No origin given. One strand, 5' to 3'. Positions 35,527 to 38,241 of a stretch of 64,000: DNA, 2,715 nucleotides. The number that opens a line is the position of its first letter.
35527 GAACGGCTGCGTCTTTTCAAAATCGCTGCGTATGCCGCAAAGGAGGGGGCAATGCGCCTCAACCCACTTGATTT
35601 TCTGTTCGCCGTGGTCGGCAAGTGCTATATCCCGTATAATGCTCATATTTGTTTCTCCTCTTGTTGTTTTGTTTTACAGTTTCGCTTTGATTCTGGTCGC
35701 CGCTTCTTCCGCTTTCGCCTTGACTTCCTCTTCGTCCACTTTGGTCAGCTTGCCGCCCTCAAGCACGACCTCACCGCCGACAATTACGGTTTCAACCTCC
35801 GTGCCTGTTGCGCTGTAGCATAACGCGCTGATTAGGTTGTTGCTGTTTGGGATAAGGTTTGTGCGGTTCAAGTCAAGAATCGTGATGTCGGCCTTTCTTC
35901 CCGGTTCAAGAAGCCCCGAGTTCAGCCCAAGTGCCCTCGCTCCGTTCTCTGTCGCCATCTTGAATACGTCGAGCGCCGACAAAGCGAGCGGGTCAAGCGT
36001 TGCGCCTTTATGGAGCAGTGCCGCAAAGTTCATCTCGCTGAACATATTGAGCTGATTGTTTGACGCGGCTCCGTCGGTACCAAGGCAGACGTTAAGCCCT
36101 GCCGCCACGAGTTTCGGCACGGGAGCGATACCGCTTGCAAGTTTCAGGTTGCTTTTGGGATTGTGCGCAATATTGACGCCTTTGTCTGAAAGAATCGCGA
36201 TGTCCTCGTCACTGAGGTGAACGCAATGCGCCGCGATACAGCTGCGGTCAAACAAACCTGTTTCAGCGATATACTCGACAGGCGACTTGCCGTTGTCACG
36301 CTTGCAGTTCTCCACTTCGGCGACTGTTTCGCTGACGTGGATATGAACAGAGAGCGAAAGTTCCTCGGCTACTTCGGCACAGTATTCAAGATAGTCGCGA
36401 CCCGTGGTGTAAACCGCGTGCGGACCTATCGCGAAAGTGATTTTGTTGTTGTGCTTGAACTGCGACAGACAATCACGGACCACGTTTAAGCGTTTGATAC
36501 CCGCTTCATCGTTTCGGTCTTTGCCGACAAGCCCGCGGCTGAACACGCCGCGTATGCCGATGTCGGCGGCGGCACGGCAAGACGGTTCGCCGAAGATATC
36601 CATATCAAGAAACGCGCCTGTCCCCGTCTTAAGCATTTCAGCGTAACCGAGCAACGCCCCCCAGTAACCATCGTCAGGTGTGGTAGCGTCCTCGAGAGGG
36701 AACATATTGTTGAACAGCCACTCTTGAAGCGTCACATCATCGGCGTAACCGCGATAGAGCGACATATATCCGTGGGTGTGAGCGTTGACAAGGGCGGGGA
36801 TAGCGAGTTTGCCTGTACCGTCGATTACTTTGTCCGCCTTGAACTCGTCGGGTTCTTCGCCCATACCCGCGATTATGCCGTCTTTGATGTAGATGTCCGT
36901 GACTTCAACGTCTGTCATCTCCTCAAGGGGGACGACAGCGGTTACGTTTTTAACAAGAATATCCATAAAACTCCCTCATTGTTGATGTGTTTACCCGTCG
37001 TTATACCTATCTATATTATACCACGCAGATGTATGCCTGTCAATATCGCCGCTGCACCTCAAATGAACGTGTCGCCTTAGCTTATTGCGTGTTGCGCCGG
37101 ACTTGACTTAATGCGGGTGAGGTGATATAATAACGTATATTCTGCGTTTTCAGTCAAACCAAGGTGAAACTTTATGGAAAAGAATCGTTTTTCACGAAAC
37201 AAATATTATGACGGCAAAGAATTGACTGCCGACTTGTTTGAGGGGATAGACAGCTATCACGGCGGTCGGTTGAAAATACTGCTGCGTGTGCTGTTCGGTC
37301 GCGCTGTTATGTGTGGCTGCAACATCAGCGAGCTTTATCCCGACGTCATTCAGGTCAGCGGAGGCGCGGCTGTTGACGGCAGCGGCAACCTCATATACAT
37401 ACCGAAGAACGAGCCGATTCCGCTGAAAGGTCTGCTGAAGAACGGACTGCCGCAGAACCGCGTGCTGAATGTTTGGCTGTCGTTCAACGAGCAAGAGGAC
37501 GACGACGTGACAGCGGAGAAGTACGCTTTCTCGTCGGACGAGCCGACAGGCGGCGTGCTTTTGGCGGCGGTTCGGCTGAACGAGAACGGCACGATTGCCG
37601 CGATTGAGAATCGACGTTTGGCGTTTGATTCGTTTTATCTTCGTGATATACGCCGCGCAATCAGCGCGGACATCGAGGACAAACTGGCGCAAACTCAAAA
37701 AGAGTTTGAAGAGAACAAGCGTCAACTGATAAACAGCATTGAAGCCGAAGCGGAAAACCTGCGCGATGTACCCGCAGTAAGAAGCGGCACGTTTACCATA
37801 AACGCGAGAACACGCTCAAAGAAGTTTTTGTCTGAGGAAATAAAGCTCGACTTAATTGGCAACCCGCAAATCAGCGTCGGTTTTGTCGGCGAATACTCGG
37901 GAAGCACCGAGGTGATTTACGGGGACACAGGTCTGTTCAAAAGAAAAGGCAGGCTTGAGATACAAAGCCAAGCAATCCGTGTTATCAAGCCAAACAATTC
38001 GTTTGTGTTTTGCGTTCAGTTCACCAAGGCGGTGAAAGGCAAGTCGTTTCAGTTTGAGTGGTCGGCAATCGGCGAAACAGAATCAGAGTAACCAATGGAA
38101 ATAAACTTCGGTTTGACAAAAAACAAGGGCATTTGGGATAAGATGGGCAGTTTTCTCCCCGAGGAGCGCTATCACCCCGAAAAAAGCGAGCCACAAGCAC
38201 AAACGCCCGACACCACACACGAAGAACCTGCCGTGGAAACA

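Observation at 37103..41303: Three-gene operon: two baseplate-wedge-like proteins translationally coupled to a DnaC/DnaI-type AAA+ loader, with no other tail or injection-system genes nearby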

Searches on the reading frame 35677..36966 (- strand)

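Call 23: search_protein_families(library=pfam, proteins=[window:35677-36966:-], max_evalue=0.00001)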
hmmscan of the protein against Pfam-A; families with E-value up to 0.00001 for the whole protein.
window:35677-36966:- (430 aa): 2 families
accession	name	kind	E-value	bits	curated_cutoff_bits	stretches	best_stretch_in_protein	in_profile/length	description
PF01979.26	Amidohydro_1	-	4.2e-72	243.7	25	1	55-401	2-345/345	Amidohydrolase family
PF07969.17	Amidohydro_3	-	6.2e-20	72.5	29.7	1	235-401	301-471/472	Amidohydrolase family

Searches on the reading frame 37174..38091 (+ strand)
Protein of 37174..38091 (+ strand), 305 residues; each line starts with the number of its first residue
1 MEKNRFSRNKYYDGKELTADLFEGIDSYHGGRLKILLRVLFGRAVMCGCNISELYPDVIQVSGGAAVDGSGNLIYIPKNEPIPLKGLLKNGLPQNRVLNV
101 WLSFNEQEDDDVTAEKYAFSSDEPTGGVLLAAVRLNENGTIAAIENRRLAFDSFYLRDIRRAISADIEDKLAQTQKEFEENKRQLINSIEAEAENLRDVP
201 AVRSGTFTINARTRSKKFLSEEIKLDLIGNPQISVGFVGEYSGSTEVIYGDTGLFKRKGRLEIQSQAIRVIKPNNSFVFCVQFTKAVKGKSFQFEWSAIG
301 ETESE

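Call 4: search_protein_families(library=pfam, proteins=[window:37174-38088:+], max_evalue=1)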
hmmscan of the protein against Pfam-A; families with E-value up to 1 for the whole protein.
window:37174-38088:+ (305 aa): 0 families

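Call 5: search_protein_families(library=ncbifam, proteins=[window:37174-38088:+], max_evalue=1)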
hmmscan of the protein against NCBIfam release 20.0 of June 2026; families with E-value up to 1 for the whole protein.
window:37174-38088:+ (305 aa): 1 family
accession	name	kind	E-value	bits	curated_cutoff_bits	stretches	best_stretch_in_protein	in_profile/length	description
NF053767.1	CIS13_fam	equivalog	1.3e-09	37.8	370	1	4-112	2-108/392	CIS13 family contractile injection system protein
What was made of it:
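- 37183..37509 (+): ORF1 N-terminal baseplate-docking domain (aa 4-112) with the invariant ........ motif. NCBIfam NF053767 CIS13_fam, E 1.3e-9, 37.8 bits, profile positions 2-108 (call 5).
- On CIS13 family (NCBIfam NF053767), fibre-like baseplate-attached protein: E 1.3e-9 over aa 4-112 (call 5). 37.8 bits, with only the first 108 of 392 profile positions matched (call 5).
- On Cis11 / gp6 / TIGR02243 'putative baseplate assembly protein': ORF2 gives no hit at E up to 1 in NCBIfam or Pfam (calls 4, 5).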

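Call 6: search_protein_families(library=phrogs, proteins=[window:37174-38088:+], max_evalue=1)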
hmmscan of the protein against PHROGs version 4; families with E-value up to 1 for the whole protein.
window:37174-38088:+ (305 aa): 0 families
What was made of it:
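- ORF2 reaches no curated baseplate model (calls 4-6).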

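Call 8: find_homologous_proteins(query=window:37174-38088:+)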
Query window:37174-38088:+ (305 aa): 1 proteins with E <= 0.001 among 3030 candidates.
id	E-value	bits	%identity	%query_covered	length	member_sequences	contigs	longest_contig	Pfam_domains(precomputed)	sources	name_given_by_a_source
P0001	8.9e-198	673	100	100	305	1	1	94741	-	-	-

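Call 13: find_encoding_contigs(protein=window:37174-38091:+, flank=10000, max_places=3)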
Protein window:37174-38091:+ (305 aa): no gene with exactly this product is on record in the collection.
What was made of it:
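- The source appears to be a metagenome-type contig that is not retrievable here (calls 8, 13).
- Tried and rejected: Looking up the source contig through ORF1 found nothing on record (call 13).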

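Call 32: search_solved_structures(query=window:37174-38088:+, max_evalue=10, show_alignments=2)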
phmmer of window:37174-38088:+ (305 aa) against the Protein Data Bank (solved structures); distinct sequences matched with E-value up to 10: 0.

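Call 59: search_protein_families(library=padloc, proteins=[window:37174-38088:+], max_evalue=0.01)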
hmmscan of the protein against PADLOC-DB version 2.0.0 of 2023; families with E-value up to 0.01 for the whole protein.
window:37174-38088:+ (305 aa): 0 families
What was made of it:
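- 37174..38091 (+): ORF1, 305 aa: short Cis13/Cis19-type fibre-like protein, full length relative to its family. No Pfam, PHROG or PADLOC match (calls 4, 6, 59).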

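Call 61: find_related_loci(query=A5, collection=metagenome_contigs, flank=10000)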
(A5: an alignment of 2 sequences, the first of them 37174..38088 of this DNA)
Query A5 (305 aa) in metagenome_contigs; peptide patterns used: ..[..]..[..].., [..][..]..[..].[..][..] (x = any residue, [..] = any of these).
526 stretches matched a pattern; 16 encode a relative of the query (tblastn E <= 1e-3); 16 distinct loci.
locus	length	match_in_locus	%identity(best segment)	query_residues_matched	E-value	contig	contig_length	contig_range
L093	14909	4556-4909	30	6-123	1e-11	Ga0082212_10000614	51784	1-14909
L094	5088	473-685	37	6-76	1e-10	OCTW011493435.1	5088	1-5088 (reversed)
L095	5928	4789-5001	38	6-76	3e-10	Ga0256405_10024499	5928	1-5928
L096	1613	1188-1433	35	6-87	5e-10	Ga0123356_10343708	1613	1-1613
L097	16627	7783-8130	32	3-114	6e-9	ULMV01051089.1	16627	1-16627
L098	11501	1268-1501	35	4-77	1e-8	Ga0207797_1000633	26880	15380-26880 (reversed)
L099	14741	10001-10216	33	6-77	4e-8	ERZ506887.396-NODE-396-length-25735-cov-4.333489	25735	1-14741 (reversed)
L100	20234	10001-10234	36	3-76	8e-8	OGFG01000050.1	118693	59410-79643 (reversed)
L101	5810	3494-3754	32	8-81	7e-8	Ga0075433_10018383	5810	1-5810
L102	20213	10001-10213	31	6-76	1e-7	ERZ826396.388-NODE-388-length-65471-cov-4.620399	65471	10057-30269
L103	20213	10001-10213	31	6-76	1e-7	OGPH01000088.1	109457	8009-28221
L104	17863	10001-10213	31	6-76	1e-7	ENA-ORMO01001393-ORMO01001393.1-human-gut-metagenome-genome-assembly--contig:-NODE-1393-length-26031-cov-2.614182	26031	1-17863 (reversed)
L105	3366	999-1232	33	3-76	2e-7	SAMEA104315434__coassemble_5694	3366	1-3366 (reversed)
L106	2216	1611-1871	36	8-89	2e-6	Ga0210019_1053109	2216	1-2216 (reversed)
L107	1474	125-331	34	8-71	2e-6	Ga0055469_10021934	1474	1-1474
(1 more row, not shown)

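Call 70: search_solved_structures(query=A6, max_evalue=10, show_alignments=3)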
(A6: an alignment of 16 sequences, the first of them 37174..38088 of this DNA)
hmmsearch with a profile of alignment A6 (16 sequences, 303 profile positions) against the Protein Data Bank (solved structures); distinct sequences matched with E-value up to 10: 3.
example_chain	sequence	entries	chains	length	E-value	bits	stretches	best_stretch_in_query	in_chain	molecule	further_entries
9wt0_a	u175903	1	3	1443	0.0035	20.1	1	17-78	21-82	PKD domain-containing protein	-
7b5h_AA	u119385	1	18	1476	0.0078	19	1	16-78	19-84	All3314 protein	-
7qrw_A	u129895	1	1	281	0.62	12.8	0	63-80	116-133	Isoform 4 of Tripartite motif-containing protein 3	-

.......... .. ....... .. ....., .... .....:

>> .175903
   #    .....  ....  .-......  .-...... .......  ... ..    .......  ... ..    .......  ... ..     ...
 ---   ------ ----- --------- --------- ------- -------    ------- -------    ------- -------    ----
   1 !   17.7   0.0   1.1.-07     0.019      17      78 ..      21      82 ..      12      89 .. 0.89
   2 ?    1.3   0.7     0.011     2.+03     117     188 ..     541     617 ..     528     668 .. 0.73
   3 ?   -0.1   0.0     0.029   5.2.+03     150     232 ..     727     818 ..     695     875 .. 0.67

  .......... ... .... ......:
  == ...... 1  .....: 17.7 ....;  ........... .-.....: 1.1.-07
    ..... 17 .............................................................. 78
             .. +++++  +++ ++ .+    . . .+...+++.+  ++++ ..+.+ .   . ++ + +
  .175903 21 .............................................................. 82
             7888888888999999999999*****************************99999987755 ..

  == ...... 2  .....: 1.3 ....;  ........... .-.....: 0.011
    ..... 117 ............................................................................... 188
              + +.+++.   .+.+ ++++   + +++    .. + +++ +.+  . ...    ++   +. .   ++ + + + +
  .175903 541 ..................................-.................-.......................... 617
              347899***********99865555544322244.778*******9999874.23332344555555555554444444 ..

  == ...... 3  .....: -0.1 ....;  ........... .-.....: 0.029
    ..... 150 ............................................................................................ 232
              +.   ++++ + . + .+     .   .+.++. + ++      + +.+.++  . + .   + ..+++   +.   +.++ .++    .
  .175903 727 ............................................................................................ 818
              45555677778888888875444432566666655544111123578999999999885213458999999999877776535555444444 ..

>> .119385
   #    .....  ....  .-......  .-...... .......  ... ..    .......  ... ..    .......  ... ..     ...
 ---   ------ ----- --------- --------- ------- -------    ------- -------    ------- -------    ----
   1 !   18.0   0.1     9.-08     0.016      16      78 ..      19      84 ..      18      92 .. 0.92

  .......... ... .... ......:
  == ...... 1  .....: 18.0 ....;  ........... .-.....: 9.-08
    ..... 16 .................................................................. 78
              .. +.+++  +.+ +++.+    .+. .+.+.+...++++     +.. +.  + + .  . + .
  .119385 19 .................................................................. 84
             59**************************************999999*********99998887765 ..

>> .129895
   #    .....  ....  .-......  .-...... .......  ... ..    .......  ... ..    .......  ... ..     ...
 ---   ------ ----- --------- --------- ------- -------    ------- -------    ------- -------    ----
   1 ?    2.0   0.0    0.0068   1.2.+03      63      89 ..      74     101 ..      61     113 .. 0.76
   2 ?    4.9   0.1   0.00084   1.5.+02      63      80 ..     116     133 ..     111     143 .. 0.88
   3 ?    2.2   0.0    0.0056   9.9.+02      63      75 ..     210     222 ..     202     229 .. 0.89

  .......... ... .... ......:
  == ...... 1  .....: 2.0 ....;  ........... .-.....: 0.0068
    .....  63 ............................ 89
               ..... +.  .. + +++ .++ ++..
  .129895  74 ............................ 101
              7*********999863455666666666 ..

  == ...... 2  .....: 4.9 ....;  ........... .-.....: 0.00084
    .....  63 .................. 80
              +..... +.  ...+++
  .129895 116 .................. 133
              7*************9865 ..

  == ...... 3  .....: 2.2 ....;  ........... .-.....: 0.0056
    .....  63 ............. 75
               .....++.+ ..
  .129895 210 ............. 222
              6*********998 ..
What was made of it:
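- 37183..37509 (+): Weak profile matches to the N-termini of Cis19 (7b5h_AA, E 0.008) and 9wt0_a (E 0.0035) (call 70).
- Closest known: Cis11-Cis13 baseplate periphery of contractile injection systems. Same: ORF1 shares the N-terminal docking domain of Cis13/Cis19-type trimeric fibre-like proteins (calls 5, 70).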

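Call 79: search_dna_similar(query=window:37174-38088:+, collection=phages, mode=protein, max_evalue=0.001, max_rows=10)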
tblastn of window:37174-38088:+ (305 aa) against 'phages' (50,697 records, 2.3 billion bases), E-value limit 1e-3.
No match.

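Call 81: predict_structure(protein=window:37174-38088:+)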
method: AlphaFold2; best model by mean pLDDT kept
length: 305 residues; sequences in the alignment: 1
mean_pLDDT: 40.5   pTM: 0.25
mean pLDDT of the five models: 40.5, 38.3, 34.7, 33.3, 31.6
residues with pLDDT >= 90: 0; 70-90: 20; 50-70: 50; < 50: 235
segments of 3 or more residues with pLDDT < 50: 1-163, 196-200, 213-232, 238-276, 301-305
pLDDT, mean of each block of 10 residues (from residue 1): 24 27 24 25 26 29 35 37 35 31 30 27 29 35 33 31 58 80 81 55 59 46 46 49 35 35 40 44 53 59 41
secondary structure, 60 per line:
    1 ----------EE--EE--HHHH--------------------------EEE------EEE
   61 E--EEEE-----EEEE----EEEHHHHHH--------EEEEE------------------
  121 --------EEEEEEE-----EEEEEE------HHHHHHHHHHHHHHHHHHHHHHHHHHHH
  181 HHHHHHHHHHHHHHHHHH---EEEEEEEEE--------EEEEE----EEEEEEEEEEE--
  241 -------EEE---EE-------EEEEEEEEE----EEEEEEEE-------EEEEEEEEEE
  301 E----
elements in order: H19-22 E49-51 E58-61 E64-67 E73-76 E81-83 H84-89 E98-102 E129-135 E141-146 H153-198 E202-210 E219-223 E228-238 E248-250 E263-271 E276-283 E291-301
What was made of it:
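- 37630..37767 (+): ORF1 long predicted helix (aa 153-198), a possible coiled-coil stalk, followed by a beta-rich C-domain (aa 200-301). This is the only part with pLDDT near 80; the model is poor overall (call 81).
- On CIS13 family (NCBIfam NF053767), fibre-like baseplate-attached protein: No complex prediction is available, and the single-sequence model is poor (pLDDT 40.5, call 81).
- Tried and rejected: The single-sequence model was too poor (pLDDT 40.5) to use for a fold search, so none was run (call 81).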

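Call 82: find_related_loci(query=A5, collection=viral_contigs, flank=10000)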
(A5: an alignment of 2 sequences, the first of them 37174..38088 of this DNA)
Query A5 (305 aa) in viral_contigs; peptide patterns used: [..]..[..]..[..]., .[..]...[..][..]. (x = any residue, [..] = any of these).
59 stretches matched a pattern, but none encodes a relative of the query by tblastn (E <= 1e-3).
